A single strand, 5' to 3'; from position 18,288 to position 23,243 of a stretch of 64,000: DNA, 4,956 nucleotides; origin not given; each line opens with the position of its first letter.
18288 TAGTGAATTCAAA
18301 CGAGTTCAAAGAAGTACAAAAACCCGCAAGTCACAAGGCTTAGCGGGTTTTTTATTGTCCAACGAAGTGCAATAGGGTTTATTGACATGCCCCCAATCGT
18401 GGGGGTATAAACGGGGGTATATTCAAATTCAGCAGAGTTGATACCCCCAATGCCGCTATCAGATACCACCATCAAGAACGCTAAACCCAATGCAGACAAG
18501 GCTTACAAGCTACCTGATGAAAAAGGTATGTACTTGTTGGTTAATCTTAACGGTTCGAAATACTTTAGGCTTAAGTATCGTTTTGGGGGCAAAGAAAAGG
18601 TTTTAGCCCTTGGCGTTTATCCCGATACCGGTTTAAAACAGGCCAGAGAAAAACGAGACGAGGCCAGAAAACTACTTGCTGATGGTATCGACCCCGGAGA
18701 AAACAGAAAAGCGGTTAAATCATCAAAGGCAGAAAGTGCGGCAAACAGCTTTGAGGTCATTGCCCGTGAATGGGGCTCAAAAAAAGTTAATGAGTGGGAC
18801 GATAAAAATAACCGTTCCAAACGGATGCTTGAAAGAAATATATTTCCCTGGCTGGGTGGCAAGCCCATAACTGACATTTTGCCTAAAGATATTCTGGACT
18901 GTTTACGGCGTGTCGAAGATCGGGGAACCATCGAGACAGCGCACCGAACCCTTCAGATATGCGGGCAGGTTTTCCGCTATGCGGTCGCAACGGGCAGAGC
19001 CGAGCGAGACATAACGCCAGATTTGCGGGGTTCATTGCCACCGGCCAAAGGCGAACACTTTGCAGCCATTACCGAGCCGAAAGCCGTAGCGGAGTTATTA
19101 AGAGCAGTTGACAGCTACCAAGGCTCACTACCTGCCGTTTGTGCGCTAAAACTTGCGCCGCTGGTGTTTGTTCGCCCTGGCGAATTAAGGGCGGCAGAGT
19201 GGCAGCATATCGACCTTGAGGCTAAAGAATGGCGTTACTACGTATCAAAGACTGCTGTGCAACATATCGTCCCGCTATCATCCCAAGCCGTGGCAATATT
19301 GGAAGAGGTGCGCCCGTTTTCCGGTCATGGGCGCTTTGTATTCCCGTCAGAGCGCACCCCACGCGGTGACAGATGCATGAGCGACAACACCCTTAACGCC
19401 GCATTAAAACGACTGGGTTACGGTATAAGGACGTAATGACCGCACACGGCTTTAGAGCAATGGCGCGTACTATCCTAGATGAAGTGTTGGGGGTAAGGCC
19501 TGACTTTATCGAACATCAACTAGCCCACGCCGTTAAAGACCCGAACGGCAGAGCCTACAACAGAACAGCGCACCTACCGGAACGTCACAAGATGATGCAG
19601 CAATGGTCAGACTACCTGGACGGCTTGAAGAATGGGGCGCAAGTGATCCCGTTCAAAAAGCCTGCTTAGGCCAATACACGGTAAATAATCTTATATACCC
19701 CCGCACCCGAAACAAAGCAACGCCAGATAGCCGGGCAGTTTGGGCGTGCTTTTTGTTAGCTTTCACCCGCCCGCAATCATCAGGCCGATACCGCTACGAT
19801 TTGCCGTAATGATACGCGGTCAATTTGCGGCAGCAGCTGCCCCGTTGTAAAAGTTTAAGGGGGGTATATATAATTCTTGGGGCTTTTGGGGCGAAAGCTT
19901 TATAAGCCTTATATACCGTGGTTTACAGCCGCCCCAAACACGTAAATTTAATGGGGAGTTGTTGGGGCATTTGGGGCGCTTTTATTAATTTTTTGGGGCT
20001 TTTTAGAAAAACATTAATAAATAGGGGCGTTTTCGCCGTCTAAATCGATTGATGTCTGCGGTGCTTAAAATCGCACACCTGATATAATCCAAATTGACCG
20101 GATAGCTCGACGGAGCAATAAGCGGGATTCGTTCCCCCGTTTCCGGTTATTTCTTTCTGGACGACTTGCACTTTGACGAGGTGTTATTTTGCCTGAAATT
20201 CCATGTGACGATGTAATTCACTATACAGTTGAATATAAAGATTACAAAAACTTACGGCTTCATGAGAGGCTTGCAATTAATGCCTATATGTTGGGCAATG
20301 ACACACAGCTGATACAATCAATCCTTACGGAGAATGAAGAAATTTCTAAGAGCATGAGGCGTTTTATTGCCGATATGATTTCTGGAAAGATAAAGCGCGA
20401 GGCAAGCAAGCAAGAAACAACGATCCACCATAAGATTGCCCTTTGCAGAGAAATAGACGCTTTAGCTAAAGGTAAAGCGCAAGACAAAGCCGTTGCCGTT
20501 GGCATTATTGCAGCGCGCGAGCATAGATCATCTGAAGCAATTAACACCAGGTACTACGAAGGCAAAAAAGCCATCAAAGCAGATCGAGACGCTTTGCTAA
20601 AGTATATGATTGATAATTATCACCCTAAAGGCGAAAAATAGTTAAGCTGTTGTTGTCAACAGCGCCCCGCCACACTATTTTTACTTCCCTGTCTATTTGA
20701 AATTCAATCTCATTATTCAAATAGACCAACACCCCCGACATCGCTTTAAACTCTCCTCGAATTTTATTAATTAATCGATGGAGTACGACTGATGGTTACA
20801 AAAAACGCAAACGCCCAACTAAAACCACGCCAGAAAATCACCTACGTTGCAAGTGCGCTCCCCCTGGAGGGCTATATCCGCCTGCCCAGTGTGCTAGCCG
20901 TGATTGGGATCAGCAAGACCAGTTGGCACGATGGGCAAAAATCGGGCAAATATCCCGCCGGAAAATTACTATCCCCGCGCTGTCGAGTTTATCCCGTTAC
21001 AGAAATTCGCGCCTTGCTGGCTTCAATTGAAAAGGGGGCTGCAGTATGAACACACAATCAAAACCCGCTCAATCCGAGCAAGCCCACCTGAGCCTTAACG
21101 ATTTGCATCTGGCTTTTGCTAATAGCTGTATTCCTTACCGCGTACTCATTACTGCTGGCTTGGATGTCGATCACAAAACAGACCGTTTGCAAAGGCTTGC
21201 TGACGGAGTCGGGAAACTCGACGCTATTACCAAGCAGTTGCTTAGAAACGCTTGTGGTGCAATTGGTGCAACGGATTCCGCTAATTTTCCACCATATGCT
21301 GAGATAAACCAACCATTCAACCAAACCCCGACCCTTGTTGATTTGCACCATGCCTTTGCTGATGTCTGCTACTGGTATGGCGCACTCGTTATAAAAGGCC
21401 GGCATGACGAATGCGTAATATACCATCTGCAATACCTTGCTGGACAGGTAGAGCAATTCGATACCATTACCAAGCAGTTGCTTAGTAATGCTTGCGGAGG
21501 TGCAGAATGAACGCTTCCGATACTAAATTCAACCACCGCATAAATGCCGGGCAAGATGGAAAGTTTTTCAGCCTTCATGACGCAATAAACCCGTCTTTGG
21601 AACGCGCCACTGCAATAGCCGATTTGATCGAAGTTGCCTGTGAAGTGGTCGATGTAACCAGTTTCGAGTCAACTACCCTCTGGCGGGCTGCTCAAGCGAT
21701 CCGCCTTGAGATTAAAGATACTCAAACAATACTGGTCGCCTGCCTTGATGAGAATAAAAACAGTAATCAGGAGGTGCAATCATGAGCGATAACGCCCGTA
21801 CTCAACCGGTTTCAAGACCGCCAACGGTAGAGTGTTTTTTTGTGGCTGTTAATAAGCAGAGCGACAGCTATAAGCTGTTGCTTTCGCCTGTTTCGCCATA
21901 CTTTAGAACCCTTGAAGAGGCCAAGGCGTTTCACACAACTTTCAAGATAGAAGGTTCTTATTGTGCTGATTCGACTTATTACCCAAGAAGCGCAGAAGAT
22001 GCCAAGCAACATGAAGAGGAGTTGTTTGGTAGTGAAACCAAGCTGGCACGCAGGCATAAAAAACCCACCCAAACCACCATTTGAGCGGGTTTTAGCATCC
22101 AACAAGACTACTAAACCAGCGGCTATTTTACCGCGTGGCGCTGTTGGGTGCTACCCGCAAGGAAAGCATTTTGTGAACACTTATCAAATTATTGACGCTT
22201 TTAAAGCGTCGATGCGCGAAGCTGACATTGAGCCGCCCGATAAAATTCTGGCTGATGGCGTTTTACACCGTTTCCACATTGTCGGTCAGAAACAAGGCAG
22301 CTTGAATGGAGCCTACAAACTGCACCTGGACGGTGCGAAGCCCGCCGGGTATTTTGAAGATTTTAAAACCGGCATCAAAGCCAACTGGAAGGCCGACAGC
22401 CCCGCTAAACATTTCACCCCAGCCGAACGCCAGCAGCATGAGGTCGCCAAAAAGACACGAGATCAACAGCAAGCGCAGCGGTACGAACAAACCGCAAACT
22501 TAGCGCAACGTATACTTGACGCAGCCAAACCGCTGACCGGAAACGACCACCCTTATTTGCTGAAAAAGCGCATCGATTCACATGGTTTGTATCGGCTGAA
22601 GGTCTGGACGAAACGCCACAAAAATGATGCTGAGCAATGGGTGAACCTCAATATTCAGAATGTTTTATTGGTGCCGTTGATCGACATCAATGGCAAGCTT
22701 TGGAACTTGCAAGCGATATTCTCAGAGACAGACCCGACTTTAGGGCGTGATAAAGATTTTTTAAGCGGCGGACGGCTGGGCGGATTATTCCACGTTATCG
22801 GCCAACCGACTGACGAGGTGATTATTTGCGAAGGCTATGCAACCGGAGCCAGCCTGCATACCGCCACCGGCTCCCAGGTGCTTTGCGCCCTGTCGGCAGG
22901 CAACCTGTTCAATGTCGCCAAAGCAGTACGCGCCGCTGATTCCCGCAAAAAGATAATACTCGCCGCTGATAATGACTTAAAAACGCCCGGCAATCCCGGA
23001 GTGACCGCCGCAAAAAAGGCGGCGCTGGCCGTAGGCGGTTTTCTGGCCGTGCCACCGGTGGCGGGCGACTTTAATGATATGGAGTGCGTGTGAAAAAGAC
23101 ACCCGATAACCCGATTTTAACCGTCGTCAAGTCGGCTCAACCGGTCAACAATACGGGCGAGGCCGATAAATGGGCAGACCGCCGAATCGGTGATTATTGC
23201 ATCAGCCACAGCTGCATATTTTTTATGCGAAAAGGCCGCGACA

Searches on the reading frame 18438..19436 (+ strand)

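Call 10: search_protein_families(library=pfam, proteins=[window:18438-19436:+], max_evalue=0.01)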
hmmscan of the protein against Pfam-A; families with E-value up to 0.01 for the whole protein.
window:18438-19436:+ (332 aa): 3 families
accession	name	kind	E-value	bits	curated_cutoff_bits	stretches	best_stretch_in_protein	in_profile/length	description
PF22022.2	Phage_int_M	-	1.6e-32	112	27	1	105-198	1-95/96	Phage integrase central domain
PF13356.12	Arm-DNA-bind_3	-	4.2e-27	94.6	27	1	7-92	1-82/83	Arm DNA-binding domain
PF00589.27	Phage_integrase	-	1.3e-10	41.7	27.1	1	214-328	5-119/172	Phage integrase family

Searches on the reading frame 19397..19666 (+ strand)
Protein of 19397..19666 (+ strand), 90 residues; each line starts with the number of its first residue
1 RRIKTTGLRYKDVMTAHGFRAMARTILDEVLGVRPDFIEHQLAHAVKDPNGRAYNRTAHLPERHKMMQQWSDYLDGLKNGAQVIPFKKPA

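Call 111: search_protein_families(library=pfam, proteins=[window:19397-19666:+], max_evalue=1)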
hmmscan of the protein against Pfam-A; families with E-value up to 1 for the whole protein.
window:19397-19666:+ (90 aa): 1 family
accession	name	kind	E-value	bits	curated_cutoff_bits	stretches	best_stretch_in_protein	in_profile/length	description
PF20388.3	DUF6683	-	0.16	11.9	23.6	1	15-36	220-241/253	Family of unknown function (DUF6683)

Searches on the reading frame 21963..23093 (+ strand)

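Call 10: search_protein_families(library=pfam, proteins=[window:21963-23093:+], max_evalue=0.01)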
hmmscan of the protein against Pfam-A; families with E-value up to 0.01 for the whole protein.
window:21963-23093:+ (376 aa): 3 families
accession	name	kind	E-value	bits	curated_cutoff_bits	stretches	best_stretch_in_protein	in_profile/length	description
PF13362.12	Toprim_3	-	8.4e-13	49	27.2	1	286-373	2-88/95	Toprim domain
PF13662.12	Toprim_4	-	5.6e-06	26.9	25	1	284-354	1-71/85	Toprim domain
PF01751.28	Toprim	-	5.2e-05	23.8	23.1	1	285-338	1-66/96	Toprim domain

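Call 80: search_protein_families(library=phrogs, proteins=[window:21963-23093:+], max_evalue=0.001)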
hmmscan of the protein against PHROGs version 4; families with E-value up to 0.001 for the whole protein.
window:21963-23093:+ (376 aa): 6 families
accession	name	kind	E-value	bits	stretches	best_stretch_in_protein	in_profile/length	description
phrog_2249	-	DNA, RNA and nucleotide metabolism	3e-60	205.8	1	97-374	36-307/802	DNA primase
phrog_35358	-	DNA, RNA and nucleotide metabolism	7.8e-44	150.9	1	74-366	5-321/968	DNA primase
phrog_510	-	DNA, RNA and nucleotide metabolism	5.9e-24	85.8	1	154-373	107-344/667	DNA primase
phrog_4913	-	DNA, RNA and nucleotide metabolism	2e-22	79.9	1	134-344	116-326/1290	replication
phrog_25777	-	DNA, RNA and nucleotide metabolism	1.1e-17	64.5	1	165-373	141-335/907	DNA primase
phrog_1139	-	DNA, RNA and nucleotide metabolism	1.4e-07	31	1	263-373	150-268/895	DNA primase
